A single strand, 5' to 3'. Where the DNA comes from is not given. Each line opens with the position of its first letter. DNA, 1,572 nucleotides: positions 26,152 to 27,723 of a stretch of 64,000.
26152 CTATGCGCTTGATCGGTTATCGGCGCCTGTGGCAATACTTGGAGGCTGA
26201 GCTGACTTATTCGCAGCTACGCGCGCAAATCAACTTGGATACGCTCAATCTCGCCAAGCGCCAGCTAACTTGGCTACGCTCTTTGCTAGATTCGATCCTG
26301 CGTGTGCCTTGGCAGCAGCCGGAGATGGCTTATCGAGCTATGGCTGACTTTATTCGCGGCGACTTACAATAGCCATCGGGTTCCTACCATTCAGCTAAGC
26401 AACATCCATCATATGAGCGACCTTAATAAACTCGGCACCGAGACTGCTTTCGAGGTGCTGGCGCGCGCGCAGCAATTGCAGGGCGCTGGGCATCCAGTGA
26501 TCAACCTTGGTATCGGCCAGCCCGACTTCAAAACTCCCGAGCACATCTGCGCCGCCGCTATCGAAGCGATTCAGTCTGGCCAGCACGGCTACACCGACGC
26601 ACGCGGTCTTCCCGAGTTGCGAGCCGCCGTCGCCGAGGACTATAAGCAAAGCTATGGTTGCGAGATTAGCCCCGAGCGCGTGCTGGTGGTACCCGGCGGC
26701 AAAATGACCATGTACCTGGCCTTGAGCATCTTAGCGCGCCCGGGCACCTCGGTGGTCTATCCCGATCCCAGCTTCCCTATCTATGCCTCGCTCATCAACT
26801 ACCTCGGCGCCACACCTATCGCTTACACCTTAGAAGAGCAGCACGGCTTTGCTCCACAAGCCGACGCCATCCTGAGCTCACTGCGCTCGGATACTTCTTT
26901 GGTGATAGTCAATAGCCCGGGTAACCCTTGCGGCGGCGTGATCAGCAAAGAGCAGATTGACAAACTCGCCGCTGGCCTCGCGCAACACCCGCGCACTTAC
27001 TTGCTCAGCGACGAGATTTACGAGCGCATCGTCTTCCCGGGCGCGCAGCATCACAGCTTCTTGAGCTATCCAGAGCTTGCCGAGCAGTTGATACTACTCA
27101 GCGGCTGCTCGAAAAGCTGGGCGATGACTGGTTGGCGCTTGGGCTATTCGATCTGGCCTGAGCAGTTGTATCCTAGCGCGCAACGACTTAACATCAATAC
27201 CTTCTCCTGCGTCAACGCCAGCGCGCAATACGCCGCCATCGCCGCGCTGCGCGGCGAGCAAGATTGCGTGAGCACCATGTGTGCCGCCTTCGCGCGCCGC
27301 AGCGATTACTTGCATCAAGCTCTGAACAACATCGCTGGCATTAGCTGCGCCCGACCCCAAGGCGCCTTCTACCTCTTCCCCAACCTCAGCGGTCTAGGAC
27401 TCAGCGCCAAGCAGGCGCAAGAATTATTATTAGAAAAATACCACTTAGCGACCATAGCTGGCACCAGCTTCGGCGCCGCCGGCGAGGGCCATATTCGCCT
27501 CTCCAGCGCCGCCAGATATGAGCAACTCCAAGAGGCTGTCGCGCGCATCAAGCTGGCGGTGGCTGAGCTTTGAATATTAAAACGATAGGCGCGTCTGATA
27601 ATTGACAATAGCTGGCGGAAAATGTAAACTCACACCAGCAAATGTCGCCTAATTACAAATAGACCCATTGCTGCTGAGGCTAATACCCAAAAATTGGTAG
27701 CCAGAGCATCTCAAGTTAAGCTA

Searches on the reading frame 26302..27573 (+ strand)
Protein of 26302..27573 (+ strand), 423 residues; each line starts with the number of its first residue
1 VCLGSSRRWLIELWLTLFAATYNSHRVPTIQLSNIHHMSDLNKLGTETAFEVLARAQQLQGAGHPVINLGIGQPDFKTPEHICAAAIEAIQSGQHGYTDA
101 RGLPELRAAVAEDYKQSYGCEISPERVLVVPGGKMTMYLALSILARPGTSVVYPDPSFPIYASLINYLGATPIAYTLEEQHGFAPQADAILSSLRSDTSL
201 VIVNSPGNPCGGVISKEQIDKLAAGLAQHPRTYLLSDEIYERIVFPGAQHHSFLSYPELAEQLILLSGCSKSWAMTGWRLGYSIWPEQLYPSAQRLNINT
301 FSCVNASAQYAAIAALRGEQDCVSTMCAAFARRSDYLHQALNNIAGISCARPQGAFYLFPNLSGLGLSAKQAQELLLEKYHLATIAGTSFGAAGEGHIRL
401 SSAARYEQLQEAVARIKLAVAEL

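Call 4: search_protein_families(library=pfam, proteins=[window:26302-27573:+], max_evalue=1)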
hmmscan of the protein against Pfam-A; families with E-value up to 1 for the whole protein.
window:26302-27573:+ (423 aa): 1 family
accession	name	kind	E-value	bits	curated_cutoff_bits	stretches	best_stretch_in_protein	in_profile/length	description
PF00155.27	Aminotran_1_2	-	1.4e-66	225.6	19.7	1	65-416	2-361/361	Aminotransferase class I and II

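Call 20: find_related_loci(query=window:26413-27570:+, collection=genome_contigs, flank=6000)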
Query window:26413-27570:+ (386 aa) in genome_contigs; peptide patterns used: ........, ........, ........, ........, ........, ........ (x = any residue, [..] = any of these).
600 stretches matched a pattern (row limit reached: there are more); 527 encode a relative of the query (tblastn E <= 1e-3); the best 80 are kept; 80 distinct loci.
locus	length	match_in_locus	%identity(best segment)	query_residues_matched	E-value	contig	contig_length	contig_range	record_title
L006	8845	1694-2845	55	1-384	1e-140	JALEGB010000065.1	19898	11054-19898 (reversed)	MAG: Neomegalonema sp. isolate CC_bin1 k97_116659, whole genome shotgun sequence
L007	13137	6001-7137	54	2-380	3e-138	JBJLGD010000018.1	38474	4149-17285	MAG: Paracoccaceae bacterium isolate LRMED-273 Rhodobacteraceae-LRMED-273-C3013, whole genome shotgun sequence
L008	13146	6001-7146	54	4-385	5e-138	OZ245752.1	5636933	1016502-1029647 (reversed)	MAG: Alphaproteobacteria bacterium isolate 60483b17-d283-4acc-97ec-cf52142c3eea genome assembly, chromosome: 1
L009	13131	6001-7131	53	4-380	1e-137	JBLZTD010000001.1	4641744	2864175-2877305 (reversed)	MAG: Thalassobaculum sp. isolate contig_650 contig_650, whole genome shotgun sequence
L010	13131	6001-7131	53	4-380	3e-137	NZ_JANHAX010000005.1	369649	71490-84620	Marimonas arenosa strain KCTC 52189 NODE_5_length_369649_cov_91.647616, whole genome shotgun sequence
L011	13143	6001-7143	53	4-384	5e-137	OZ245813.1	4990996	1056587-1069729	MAG: Candidatus Endolissoclinum sp. isolate 5219e499-2317-44af-81b6-4ab5b54e47ab genome assembly, chromosome: 1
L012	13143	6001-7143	53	4-384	4e-136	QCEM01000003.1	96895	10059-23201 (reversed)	SAR116 cluster bacterium AG-355-O21 Ga0172099_1003, whole genome shotgun sequence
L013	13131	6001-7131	53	4-380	8e-136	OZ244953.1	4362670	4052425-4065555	MAG: Rhodospirillales bacterium isolate 29706eec-3215-49e9-b6be-e243b0adebf5 genome assembly, chromosome: 1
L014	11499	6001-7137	52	2-380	5e-135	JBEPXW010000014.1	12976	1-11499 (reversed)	MAG: Pseudomonadota bacterium isolate 02_S197.semibin_refined.119_sub NODE_1165_length_12976_cov_2.000000:0-12976, whole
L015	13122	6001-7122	52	7-380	6e-135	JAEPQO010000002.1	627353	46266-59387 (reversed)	MAG: Rhodospirillales bacterium isolate HXMU1429-12 NODE_2_length_627353_cov_21.571541, whole genome shotgun sequence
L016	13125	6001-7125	50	6-380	5e-134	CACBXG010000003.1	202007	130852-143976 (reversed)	uncultured SAR116 cluster alpha proteobacterium isolate AG-359-O10 genome assembly, contig: AG-359-O10_NODE_3, whole gen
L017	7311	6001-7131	51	4-380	3e-134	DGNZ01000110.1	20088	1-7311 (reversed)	MAG TPA_asm: Rhodospirillaceae bacterium UBA4479 UBA4479_contig_20457, whole genome shotgun sequence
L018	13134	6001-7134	53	3-380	3e-134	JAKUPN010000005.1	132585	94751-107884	MAG: Alphaproteobacteria bacterium isolate ALOHA_A2.5_4 A2.5-Alphaproteobacteria-2_5, whole genome shotgun sequence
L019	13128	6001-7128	52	4-379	2e-134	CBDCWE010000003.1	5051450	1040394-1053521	MAG: Hyphomicrobiaceae bacterium isolate e20b2833-44cb-4994-937e-2db2469f7311 genome assembly, contig: chromosome_2, who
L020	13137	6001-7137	52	1-379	7e-134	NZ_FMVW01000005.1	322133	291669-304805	Afifella marina DSM 2698, whole genome shotgun sequence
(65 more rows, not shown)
